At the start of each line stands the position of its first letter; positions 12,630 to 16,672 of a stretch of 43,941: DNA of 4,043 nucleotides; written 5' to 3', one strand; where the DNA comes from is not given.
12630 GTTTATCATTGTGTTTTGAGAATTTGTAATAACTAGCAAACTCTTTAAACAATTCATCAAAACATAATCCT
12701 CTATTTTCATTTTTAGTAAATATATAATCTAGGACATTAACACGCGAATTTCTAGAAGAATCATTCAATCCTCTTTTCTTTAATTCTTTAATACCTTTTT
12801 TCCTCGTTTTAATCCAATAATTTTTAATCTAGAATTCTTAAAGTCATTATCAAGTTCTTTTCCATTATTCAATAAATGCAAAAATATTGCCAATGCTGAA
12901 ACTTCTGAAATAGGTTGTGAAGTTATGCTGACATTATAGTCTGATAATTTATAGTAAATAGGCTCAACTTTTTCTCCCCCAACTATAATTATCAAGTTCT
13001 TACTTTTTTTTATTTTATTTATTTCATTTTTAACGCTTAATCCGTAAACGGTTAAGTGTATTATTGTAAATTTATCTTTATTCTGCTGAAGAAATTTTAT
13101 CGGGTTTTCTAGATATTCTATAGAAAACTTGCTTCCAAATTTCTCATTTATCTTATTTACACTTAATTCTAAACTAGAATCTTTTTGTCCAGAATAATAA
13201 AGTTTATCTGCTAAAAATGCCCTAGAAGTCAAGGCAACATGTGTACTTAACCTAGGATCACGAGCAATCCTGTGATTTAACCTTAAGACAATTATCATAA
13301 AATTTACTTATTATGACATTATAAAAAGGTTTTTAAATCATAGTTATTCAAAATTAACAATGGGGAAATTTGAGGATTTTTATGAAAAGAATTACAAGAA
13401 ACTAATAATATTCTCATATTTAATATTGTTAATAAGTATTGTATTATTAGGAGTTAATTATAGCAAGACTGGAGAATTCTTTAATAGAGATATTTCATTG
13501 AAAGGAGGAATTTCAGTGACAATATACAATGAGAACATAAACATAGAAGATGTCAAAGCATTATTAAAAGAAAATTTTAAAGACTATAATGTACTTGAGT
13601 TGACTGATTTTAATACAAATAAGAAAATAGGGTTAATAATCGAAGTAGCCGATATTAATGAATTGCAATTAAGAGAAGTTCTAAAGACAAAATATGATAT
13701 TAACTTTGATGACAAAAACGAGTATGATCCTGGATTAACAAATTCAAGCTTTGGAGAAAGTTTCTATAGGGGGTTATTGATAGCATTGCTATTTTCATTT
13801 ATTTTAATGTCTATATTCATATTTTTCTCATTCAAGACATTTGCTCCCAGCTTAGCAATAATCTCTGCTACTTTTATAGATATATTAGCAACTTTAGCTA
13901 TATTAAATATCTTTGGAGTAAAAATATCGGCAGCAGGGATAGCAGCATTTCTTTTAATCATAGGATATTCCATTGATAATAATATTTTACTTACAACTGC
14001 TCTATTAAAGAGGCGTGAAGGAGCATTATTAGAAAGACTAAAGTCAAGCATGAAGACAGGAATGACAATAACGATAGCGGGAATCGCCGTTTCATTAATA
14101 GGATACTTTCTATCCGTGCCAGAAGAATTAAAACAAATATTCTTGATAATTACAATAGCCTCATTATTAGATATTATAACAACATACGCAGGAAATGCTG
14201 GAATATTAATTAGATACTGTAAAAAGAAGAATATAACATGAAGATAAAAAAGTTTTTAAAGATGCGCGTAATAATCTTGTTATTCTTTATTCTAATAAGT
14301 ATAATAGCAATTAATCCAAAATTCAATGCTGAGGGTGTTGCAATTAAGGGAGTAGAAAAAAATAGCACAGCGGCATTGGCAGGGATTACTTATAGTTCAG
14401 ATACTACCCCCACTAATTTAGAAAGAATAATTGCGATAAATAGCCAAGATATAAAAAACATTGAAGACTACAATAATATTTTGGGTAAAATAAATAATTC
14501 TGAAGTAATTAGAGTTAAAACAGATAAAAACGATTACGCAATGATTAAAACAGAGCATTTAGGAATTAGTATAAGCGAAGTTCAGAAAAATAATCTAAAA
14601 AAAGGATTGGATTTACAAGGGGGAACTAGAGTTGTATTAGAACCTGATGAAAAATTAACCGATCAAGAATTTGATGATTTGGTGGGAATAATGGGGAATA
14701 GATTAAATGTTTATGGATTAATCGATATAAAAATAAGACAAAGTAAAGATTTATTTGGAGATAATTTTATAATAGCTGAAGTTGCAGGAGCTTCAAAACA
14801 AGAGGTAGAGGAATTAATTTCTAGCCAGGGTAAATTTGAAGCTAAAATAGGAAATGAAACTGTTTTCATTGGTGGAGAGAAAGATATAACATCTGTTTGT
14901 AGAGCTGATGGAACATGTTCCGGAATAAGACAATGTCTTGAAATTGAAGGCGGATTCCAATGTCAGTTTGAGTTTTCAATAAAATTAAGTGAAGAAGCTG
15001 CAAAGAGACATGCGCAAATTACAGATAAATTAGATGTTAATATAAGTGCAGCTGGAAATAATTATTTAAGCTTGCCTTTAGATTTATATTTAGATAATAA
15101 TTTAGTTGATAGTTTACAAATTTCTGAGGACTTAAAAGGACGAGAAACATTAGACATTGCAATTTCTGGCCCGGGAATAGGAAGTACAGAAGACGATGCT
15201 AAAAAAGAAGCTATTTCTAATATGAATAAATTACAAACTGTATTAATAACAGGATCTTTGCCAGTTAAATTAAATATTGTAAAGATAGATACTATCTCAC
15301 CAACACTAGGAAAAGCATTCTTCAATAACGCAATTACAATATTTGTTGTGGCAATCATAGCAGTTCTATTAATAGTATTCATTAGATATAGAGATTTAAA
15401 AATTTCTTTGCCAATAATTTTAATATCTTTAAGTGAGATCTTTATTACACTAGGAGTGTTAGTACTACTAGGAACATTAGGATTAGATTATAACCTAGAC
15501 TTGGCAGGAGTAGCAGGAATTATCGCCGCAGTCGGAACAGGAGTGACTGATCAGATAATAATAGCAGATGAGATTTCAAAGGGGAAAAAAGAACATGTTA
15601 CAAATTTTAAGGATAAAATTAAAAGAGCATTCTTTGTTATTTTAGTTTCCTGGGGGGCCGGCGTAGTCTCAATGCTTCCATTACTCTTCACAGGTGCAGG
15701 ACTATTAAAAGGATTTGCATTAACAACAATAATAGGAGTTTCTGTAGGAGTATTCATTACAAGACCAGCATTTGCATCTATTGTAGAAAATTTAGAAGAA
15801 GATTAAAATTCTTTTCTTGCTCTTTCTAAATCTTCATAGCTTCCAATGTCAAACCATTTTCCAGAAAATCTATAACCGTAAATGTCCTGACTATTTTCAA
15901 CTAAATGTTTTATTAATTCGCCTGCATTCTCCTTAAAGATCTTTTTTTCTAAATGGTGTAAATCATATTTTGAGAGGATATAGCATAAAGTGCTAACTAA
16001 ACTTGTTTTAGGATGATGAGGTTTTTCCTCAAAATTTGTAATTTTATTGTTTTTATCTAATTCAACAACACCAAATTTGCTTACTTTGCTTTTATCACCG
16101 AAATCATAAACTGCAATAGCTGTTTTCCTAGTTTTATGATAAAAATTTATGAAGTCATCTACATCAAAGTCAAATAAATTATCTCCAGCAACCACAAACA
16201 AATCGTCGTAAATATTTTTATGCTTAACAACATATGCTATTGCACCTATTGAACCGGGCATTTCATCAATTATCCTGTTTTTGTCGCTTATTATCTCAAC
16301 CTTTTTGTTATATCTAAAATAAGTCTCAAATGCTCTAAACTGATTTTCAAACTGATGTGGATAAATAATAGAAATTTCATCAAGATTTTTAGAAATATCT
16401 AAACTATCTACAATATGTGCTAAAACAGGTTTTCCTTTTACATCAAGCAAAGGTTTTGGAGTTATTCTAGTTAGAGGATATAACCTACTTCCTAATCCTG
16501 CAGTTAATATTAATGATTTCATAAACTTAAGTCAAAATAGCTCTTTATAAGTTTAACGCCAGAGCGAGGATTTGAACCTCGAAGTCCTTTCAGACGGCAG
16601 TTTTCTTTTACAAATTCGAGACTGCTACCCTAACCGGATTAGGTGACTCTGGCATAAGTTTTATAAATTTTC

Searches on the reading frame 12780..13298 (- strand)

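Call 8: search_protein_families(library=pfam, proteins=[window:12780-13298:-])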
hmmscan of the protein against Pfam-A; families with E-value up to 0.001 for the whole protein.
window:12780-13298:- (172 aa): 1 family
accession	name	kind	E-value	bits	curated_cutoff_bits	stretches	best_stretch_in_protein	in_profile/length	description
PF01994.21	Trm56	-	2.6e-38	131.1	25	1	54-169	1-118/119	tRNA ribose 2'-O-methyltransferase, aTrm56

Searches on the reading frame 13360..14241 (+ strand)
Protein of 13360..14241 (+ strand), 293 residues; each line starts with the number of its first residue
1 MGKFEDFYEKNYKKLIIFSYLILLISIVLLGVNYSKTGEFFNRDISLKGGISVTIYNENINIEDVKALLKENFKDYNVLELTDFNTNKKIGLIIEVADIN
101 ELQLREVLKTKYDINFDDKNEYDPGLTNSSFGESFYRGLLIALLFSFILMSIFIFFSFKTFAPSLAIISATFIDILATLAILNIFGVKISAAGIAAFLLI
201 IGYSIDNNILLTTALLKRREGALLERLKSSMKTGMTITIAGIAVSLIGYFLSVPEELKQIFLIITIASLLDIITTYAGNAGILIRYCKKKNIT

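Call 8: search_protein_families(library=pfam, proteins=[window:13360-14241:+])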
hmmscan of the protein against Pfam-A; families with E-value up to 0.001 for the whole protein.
window:13360-14241:+ (293 aa): 2 families
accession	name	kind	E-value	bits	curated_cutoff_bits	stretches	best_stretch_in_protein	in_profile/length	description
PF02355.23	SecD_SecF_C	-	1.1e-21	77.6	20.5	1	121-287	15-187/189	Protein export membrane protein SecD/SecF, C-terminal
PF06157.16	DUF973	-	0.00036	20.2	26.4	1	15-58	135-178/309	Protein of unknown function (DUF973)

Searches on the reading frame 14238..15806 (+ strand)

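Call 8: search_protein_families(library=pfam, proteins=[window:14238-15806:+])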
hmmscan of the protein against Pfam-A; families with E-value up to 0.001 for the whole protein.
window:14238-15806:+ (522 aa): 1 family
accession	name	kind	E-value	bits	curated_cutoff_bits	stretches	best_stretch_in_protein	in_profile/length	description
PF02355.23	SecD_SecF_C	-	1.3e-17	64.3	20.5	1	344-506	12-173/189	Protein export membrane protein SecD/SecF, C-terminal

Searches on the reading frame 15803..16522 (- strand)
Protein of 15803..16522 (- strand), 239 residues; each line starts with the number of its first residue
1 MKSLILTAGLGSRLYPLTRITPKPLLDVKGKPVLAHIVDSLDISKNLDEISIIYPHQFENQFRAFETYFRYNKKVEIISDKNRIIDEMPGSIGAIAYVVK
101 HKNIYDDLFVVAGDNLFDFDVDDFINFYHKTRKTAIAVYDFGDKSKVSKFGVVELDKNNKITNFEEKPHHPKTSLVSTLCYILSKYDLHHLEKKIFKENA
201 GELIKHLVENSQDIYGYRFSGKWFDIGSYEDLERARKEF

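Call 8: search_protein_families(library=pfam, proteins=[window:15803-16522:-])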
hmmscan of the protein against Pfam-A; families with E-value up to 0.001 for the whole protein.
window:15803-16522:- (239 aa): 3 families
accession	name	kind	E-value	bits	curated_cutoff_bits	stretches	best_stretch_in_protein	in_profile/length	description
PF00483.29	NTP_transferase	-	2.6e-33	116.1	21.2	1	2-237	1-240/245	Nucleotidyl transferase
PF12804.13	NTP_transf_3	-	3.5e-08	34.2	27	1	4-136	2-120/160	MobA-like NTP transferase domain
PF01128.25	IspD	-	3.6e-05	24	27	1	3-78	3-71/221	2-C-methyl-D-erythritol 4-phosphate cytidylyltransferase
